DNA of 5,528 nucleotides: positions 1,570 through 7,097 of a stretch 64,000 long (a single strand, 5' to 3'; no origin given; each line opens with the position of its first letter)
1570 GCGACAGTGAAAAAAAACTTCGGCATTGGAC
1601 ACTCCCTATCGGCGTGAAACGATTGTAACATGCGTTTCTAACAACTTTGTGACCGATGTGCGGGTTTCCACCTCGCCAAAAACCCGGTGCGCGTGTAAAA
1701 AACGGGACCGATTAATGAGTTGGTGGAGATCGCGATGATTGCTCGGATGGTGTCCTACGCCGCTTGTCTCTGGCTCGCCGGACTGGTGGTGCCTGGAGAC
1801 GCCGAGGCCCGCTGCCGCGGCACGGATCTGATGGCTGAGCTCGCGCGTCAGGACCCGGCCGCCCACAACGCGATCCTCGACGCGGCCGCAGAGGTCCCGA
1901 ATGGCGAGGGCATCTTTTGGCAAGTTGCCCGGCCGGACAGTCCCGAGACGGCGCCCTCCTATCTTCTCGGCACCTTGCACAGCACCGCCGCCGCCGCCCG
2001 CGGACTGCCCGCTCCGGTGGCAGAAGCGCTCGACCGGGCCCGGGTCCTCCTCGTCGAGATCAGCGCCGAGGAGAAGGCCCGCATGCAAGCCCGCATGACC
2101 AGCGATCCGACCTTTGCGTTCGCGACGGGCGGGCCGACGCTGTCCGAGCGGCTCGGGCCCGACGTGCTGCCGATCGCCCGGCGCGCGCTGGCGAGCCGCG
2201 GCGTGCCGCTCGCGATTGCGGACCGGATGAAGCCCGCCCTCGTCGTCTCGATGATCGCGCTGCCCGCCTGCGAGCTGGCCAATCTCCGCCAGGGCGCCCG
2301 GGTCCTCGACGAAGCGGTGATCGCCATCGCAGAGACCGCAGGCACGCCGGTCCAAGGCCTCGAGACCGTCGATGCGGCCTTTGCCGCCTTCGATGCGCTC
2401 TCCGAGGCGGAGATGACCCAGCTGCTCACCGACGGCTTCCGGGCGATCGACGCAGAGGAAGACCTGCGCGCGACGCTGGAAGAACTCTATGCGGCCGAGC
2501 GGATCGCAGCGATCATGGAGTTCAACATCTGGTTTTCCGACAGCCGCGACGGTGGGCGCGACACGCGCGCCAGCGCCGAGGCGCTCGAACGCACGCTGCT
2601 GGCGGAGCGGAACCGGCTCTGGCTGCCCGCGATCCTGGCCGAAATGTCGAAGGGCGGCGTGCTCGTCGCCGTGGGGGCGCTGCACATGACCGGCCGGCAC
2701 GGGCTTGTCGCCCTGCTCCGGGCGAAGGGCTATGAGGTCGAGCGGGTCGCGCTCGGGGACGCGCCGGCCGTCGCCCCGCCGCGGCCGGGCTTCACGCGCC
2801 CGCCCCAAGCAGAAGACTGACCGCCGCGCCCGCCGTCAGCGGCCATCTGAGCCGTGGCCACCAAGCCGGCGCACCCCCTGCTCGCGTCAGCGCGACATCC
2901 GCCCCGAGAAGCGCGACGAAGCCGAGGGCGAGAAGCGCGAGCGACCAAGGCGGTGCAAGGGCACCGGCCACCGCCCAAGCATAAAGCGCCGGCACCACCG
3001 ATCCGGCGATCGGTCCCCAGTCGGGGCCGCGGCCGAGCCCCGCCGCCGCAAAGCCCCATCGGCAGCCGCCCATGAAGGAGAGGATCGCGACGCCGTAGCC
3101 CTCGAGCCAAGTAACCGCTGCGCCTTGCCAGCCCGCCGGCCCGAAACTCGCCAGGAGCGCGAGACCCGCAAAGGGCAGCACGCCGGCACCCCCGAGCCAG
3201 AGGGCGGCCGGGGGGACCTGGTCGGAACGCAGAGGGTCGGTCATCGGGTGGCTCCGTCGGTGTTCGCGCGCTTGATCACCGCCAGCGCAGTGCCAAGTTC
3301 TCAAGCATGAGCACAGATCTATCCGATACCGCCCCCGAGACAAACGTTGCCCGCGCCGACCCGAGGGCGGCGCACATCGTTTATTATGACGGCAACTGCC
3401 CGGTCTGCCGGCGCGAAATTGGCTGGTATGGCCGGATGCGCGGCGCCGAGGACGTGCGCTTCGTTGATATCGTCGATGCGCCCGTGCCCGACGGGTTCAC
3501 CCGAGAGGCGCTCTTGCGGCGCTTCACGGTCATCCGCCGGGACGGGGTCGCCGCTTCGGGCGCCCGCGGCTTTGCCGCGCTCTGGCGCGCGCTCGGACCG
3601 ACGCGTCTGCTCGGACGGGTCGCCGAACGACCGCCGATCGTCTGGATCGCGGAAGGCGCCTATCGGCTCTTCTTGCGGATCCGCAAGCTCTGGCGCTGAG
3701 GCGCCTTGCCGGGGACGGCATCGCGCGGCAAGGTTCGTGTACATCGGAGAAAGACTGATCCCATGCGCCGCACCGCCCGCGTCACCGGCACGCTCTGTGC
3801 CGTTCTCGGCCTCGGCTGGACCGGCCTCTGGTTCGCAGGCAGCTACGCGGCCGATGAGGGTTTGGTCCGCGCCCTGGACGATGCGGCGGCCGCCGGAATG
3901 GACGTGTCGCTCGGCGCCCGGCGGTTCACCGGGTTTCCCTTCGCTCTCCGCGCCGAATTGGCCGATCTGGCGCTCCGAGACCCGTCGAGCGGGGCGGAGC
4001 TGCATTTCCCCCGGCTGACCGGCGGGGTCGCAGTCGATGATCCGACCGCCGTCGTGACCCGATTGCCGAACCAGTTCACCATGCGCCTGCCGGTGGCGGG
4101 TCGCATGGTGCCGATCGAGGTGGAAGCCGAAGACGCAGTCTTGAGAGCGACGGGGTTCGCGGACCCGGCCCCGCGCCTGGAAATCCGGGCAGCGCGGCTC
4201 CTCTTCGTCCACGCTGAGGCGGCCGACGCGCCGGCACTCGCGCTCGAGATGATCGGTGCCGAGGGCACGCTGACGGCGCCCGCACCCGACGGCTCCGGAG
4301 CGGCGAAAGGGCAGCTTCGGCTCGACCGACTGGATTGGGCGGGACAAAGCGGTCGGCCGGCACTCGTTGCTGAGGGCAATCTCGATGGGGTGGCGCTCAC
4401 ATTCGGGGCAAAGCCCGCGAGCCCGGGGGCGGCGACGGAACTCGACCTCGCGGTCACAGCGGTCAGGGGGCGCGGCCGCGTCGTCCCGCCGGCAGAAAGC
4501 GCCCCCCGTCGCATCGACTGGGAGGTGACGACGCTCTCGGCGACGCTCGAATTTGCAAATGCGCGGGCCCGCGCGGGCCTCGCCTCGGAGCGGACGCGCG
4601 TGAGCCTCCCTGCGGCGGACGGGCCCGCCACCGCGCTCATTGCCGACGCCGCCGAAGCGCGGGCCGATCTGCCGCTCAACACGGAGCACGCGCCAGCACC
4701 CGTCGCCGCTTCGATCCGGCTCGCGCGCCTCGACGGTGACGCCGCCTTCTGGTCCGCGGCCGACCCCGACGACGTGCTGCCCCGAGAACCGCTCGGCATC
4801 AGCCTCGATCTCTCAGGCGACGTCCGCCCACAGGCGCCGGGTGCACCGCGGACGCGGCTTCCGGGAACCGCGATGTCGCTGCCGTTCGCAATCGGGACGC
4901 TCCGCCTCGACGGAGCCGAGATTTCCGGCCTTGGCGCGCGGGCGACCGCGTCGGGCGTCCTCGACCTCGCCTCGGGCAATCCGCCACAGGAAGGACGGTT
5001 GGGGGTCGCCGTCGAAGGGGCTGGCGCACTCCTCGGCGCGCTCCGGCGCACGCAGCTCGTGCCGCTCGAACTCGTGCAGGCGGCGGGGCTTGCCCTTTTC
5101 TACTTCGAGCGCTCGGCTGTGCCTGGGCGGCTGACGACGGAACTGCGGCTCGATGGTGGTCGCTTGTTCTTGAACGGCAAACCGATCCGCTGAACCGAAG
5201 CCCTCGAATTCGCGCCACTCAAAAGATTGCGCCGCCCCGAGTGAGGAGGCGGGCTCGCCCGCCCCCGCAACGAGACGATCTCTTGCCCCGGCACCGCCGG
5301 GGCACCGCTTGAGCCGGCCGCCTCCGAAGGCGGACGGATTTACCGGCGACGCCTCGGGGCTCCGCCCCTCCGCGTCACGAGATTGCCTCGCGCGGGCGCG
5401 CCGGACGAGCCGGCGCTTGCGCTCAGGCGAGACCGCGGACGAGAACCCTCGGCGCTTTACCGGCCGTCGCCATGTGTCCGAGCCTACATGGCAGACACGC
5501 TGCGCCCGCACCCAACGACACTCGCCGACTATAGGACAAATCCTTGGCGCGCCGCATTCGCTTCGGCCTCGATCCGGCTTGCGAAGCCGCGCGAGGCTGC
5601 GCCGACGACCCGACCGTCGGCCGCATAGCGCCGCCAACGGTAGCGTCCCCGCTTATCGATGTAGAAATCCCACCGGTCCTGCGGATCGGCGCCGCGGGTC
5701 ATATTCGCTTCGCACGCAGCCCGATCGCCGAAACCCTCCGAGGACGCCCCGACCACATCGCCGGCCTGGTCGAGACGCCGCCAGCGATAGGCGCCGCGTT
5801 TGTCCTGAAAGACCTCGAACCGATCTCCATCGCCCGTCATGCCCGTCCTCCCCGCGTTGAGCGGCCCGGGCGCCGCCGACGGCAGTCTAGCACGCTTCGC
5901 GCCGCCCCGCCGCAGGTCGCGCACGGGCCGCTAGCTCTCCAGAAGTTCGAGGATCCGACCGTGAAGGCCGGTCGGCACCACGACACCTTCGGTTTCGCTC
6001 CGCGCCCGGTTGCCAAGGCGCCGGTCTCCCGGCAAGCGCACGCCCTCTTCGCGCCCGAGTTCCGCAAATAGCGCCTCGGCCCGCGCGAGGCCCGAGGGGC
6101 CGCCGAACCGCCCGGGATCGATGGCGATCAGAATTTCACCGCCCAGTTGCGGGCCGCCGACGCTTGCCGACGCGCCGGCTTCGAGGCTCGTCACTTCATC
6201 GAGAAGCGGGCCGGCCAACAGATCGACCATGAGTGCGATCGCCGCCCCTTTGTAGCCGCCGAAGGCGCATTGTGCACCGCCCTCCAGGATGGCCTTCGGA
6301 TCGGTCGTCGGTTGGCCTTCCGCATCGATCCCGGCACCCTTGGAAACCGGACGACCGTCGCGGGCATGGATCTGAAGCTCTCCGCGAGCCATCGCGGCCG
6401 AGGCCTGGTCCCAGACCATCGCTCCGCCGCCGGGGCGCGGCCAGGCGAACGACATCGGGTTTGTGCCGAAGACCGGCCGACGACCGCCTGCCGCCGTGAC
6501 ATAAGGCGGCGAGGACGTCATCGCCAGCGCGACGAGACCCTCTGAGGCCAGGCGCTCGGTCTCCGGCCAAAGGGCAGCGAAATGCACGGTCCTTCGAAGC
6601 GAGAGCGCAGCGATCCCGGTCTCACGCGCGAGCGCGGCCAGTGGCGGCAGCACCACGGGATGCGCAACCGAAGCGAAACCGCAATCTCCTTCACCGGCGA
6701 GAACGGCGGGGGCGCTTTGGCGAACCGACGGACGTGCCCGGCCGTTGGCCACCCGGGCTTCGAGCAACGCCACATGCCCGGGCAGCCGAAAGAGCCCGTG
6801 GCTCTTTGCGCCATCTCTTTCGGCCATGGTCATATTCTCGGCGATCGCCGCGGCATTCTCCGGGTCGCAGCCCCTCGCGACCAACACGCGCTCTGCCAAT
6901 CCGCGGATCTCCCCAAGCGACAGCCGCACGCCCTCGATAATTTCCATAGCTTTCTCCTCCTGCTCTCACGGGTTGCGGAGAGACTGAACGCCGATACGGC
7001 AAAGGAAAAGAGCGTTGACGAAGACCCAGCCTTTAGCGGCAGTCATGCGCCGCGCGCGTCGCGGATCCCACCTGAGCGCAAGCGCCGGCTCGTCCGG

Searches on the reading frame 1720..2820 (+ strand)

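Call 85: search_protein_families(library=pfam, proteins=[window:1720-2820:+], max_evalue=0.00001)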
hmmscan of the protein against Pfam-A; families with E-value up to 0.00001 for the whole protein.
window:1720-2820:+ (366 aa): 1 family
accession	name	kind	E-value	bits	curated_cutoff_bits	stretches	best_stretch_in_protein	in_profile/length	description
PF01963.22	TraB_PrgY_gumN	-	2.1e-54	185.6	26.8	1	66-342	2-263/263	TraB/PrgY/gumN family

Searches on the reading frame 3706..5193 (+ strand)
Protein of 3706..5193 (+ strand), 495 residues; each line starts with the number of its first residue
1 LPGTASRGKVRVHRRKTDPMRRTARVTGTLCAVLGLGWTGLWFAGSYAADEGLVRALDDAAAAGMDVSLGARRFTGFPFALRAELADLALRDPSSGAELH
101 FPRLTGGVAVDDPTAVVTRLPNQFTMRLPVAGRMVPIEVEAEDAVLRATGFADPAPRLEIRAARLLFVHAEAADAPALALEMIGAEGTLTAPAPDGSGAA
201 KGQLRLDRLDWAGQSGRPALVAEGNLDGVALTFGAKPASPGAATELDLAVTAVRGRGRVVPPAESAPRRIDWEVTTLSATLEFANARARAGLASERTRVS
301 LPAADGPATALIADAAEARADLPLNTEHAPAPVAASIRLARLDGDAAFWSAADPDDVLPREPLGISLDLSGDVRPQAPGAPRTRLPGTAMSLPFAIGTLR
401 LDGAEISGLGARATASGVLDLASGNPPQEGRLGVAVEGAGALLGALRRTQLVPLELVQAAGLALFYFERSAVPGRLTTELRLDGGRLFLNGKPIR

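Call 85: search_protein_families(library=pfam, proteins=[window:3706-5193:+], max_evalue=0.00001)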
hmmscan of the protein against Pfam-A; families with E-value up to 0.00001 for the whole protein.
window:3706-5193:+ (495 aa): 1 family
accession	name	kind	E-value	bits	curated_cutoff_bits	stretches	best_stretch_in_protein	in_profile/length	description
PF09898.14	DUF2125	-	6e-24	85.6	24.2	1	42-259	1-197/319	Uncharacterized protein conserved in bacteria (DUF2125)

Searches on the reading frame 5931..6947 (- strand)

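Call 85: search_protein_families(library=pfam, proteins=[window:5931-6947:-], max_evalue=0.00001)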
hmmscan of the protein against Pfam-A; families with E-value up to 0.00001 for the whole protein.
window:5931-6947:- (338 aa): 1 family
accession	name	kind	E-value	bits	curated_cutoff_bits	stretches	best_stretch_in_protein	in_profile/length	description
PF02615.19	Ldh_2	-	4.7e-83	279.5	38.8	1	12-329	4-329/333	Malate/L-lactate dehydrogenase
